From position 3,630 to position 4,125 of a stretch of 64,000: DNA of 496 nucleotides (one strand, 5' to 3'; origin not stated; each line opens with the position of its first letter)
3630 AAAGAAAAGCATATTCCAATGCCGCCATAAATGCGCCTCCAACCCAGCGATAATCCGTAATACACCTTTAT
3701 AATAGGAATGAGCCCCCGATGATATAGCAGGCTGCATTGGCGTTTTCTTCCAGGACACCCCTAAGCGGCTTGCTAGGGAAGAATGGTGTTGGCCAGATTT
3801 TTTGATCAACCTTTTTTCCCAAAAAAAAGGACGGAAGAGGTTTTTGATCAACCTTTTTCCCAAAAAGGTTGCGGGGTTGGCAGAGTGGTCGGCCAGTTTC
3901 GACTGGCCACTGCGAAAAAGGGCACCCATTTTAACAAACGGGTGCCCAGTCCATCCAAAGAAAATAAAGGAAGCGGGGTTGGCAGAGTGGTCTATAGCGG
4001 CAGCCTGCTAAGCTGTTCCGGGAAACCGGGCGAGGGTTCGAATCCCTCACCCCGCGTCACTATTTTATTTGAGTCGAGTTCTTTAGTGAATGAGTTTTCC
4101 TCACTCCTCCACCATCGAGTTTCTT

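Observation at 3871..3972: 20-nt duplicate of the tRNA-Ser 5' end followed by two stable hairpins, about 100 nt upstream of the intact tRNA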

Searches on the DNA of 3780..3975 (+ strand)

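Call 84: search_rna_families(source=window, start=3780, end=3975, threshold=evalue, max_evalue=10)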
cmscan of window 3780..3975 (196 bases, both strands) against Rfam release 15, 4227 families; matches with E-value up to 10: 14.
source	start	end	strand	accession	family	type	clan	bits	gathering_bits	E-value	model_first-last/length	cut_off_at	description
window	3916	3975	-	RF02877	NmsRb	Gene; sRNA;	-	24.5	52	0.044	30-91/91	5'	Neisseria metabolic switch regulator b (RcoF1/NgncR163)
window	3917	3975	-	RF01820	RsaE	Gene; sRNA;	-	20.1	79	0.24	53-112/112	5'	RNA Staph. aureus E (RoxS)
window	3796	3837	+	RF01748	nuoG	Cis-reg;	-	17.9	33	0.097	1-43/43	no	nuoG RNA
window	3914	3975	-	RF02278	Betaproteobacteria_toxic_sRNA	Gene; sRNA;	-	17.6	50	0.2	1-64/64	no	Betaproteobacteria toxic small RNA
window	3791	3854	-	RF02293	TtnuCD17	Gene; snRNA; snoRNA; CD-box;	-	15.1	75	6.5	1-68/68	no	Tetrahymena snoRNA TtnuCD17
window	3915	3940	-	RF02703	AsxR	Gene; sRNA;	-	14.8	63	7.8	1-53/53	no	Anti stx2 sRNA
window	3884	3952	+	RF02618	SSRC34_2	Gene; sRNA;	-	14.2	48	6.1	1-125/125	no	Streptococcus sRNA 34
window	3809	3831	-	RF04239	mir-4679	Gene; miRNA;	-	13.8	88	6.2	1-75/75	no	mir-4679 microRNA precursor family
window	3918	3975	-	RF04180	BTnc231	Gene; sRNA;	-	13.7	80.4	1.3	56-154/154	5'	Bacteroides sRNA BTnc231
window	3900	3970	+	RF01095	PK-CuYV_BPYV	Cis-reg;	-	13.4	60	5.9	1-56/56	no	3'-terminal pseudoknot of CuYV/BPYV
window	3923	3944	-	RF01322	CRISPR-DR9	Gene; CRISPR;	-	13.2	45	3.2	5-26/37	no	CRISPR RNA direct repeat element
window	3907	3972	-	RF00519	suhB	Gene; sRNA;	CL00108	13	41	2.3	1-77/77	no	Makes More Granules Regulator RNA (mmgR)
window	3799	3871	+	RF01844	SmY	Gene; snRNA; splicing;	-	10.8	39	4.1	1-80/80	no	SmY spliceosomal RNA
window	3780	3899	+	RF01847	Plant_U3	Gene; snRNA; snoRNA; CD-box;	CL00100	9.2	80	2.2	94-221/221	5'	Plant small nucleolar RNA U3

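Call 90: build_rna_model(alignment_id=A4, structure=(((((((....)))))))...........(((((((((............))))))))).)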
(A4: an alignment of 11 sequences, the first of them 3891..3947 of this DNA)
Model R1 built from alignment A4 (11 sequences, 60 columns); structure: as given.
model positions 52; base pairs 16; branch points 1; effective number of sequences 11; information 0.889 bits per position. Calibrated on 0.2 Mb of random sequence (short: E-values are rough).
structure used (alignment columns):
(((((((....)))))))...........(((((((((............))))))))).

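Call 91: search_with_rna_model(model_id=R1, sources=[window, L001, L002, L003, L005, L006, L007, L008, L010, L011, L013, L014, L015, L016, L022, L023, L024, L025, L027, L028], max_evalue=1, make_alignment=true)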
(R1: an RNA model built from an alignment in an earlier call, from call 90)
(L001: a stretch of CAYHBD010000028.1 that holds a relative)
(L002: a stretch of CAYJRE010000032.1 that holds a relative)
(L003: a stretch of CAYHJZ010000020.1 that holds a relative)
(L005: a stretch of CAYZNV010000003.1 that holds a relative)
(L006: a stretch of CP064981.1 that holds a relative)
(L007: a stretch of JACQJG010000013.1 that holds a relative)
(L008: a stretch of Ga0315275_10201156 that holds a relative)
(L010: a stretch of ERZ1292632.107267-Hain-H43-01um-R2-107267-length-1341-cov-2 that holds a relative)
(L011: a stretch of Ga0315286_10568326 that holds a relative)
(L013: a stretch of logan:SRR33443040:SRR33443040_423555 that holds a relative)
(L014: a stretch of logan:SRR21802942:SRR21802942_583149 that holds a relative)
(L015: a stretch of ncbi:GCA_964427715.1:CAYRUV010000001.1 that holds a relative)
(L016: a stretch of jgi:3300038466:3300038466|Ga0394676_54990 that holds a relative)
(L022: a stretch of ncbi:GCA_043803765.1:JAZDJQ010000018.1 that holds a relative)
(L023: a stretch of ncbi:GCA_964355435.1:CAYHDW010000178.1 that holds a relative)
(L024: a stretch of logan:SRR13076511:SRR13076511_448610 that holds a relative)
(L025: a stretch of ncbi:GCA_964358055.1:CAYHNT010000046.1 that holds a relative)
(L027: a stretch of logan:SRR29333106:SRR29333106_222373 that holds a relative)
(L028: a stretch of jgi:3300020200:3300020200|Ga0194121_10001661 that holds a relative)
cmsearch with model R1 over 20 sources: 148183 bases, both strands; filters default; matches with E-value up to 1: 17.
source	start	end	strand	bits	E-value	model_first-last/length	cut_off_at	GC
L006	2970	3020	-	57.7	8.4e-13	1-52/52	no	0.65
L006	1309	1362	+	56.1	2.2e-12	1-52/52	no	0.57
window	27181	27232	-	54.1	7.2e-12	1-52/52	no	0.65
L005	7425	7479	+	53.3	1.2e-11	1-52/52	no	0.6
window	27398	27449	-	52.9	1.4e-11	1-52/52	no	0.71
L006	1567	1617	+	51.9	2.7e-11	1-52/52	no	0.45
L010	91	142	+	50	7.9e-11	1-52/52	no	0.6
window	3891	3947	+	49.9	8.7e-11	1-52/52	no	0.56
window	58958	59009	-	48.3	2.2e-10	1-52/52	no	0.62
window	27279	27330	-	48.2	2.4e-10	1-52/52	no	0.69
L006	4727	4779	-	47.8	2.9e-10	1-52/52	no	0.55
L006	4867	4920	+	35.4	4.4e-07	1-52/52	no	0.65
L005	5573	5625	-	32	3.3e-06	1-52/52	no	0.64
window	62642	62689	+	24.8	0.00024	1-52/52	no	0.58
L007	5197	5241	+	15.7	0.05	1-52/52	no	0.44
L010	120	144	-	13.8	0.15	28-52/52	no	0.44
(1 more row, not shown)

Alignment A5: 17 matches aligned to the model, 71 columns, each read 5' to 3' on its own strand. Consensus structure (alignment columns), stored with it:
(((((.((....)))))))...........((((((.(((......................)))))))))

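Call 94: search_with_rna_model(model_id=R1, sources=[L005, L006, L010], max_evalue=0.001, make_alignment=true)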
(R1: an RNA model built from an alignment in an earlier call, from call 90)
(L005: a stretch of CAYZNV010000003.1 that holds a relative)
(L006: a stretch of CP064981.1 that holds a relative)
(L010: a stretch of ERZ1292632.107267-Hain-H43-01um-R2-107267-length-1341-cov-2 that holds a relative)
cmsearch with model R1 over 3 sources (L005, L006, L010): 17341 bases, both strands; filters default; matches with E-value up to 0.001: 8.
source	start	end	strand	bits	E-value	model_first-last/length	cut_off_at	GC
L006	2970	3020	-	57.7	9.9e-14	1-52/52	no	0.65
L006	1309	1362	+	56.1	2.6e-13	1-52/52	no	0.57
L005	7425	7479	+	53.3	1.4e-12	1-52/52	no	0.6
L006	1567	1617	+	51.9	3.2e-12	1-52/52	no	0.45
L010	91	142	+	50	9.2e-12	1-52/52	no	0.6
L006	4727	4779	-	47.8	3.4e-11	1-52/52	no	0.55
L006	4867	4920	+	35.4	5.2e-08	1-52/52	no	0.65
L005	5573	5625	-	32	3.8e-07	1-52/52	no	0.64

Alignment A7: 8 matches aligned to the model, 57 columns, each read 5' to 3' on its own strand. Consensus structure (alignment columns), stored with it:
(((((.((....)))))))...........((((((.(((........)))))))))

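Call 95: build_rna_model(alignment_id=A7)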
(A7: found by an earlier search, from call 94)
Model R2 built from alignment A7 (8 sequences, 57 columns); structure: stored with the alignment.
model positions 53; base pairs 16; branch points 1; effective number of sequences 8; information 0.974 bits per position. Calibrated on 0.2 Mb of random sequence (short: E-values are rough).
structure used (alignment columns):
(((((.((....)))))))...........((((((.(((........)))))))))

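Call 96: search_with_rna_model(model_id=R2, sources=[window, L001, L002, L003, L007, L008, L011, L013, L014, L015, L016, L022, L023, L024, L025, L027, L028], max_evalue=5, show_alignments=3)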
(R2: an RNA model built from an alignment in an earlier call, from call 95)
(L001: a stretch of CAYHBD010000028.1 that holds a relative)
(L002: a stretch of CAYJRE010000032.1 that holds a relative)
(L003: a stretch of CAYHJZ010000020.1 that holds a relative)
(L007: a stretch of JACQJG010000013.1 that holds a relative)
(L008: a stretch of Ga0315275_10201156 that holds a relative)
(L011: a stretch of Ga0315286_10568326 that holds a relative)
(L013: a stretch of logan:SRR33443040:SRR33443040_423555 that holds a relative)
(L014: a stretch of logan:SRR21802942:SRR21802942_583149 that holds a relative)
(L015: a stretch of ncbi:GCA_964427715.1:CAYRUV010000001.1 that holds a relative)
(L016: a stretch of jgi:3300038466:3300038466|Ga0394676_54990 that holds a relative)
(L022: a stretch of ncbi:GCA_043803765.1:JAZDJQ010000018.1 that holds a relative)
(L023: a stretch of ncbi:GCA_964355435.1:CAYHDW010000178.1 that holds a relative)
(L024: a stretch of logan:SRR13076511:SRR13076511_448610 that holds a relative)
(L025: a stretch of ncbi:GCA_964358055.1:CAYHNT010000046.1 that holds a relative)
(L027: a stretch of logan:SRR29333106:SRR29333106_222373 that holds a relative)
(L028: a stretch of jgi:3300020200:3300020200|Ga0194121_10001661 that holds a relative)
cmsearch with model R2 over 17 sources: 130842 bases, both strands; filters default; matches with E-value up to 5: 8.
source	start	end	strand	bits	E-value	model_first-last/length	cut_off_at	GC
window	3891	3948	+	40.2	3.5e-08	1-53/53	no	0.55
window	58957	59009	-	30.1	1.2e-05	1-53/53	no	0.62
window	27181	27232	-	26.8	8.3e-05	1-53/53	no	0.65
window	27279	27330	-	22.5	0.001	1-53/53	no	0.69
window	62642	62682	+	19.9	0.0046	1-53/53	no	0.59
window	27401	27449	-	18.5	0.0098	1-53/53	no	0.69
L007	5197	5221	+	15.5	0.056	1-53/53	no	0.48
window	40182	40197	-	10.1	1.3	2-17/53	no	0.69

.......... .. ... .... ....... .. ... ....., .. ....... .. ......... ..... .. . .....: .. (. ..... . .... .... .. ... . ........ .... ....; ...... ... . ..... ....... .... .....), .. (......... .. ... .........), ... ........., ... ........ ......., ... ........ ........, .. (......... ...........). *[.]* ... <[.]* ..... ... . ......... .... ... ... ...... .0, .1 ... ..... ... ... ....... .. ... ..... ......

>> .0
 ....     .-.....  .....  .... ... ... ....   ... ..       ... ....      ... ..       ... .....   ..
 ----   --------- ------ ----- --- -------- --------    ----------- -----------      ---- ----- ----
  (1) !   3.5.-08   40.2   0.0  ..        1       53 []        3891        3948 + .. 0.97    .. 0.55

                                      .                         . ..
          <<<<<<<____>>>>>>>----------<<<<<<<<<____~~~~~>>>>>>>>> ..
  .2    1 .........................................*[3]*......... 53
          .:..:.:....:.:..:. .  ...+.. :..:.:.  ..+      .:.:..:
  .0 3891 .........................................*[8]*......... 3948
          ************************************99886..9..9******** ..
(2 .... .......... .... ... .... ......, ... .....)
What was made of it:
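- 3891..3908 (+): Hairpin A of the repeat module (7-bp stem; loop motif TTTCGR). Covariance-model hits in calls 91 and 96.
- On Transposon or MITE: There are six module copies in the window and eight in L005, L006 and L010 (calls 91, 94, 96).
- On Two-hairpin repeat module (family defined in this session): Model R2, trained without any window sequence, scores 3891-3948 at 40.2 bits, E 3.5e-8 (call 96).
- Checked: That hairpin is the second stem of a repeat module (calls 91, 96).
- Its top hit is 3891-3948 at 40.2 bits, E 3.5e-8, and it finds five more copies in the window (call 96). The whole spacer is accounted for by one copy of a repeat module that also occurs at non-tRNA sites (calls 91, 96). 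The spacer is a significant match to a repeat family defined in other genomes (call 96).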
